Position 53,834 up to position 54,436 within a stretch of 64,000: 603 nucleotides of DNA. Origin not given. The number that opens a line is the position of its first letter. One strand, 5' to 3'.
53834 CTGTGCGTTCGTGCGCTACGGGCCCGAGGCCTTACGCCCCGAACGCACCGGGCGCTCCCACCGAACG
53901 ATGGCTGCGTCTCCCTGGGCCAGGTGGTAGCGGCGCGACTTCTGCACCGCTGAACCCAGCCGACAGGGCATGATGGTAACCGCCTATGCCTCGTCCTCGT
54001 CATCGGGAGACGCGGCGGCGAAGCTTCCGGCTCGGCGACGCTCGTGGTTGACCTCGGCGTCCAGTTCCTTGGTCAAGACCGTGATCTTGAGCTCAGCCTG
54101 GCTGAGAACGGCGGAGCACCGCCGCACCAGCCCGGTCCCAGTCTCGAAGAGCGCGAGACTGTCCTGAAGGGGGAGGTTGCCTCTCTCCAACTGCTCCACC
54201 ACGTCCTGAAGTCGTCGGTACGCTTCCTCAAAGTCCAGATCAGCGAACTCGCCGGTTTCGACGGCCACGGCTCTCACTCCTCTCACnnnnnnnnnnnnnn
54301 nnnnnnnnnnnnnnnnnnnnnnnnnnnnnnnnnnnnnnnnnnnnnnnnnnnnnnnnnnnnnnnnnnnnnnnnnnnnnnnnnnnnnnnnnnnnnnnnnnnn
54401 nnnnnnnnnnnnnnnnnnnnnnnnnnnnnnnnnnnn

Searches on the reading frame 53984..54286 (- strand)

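Call 11: search_protein_families(library=pfam, proteins=[window:53984-54286:-], max_evalue=0.00001)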
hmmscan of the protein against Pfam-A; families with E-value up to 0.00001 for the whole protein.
window:53984-54286:- (100 aa): 1 family
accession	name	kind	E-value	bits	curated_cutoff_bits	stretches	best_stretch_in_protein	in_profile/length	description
PF02609.21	Exonuc_VII_S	-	2e-18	66.6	24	1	19-69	1-51/52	Exonuclease VII small subunit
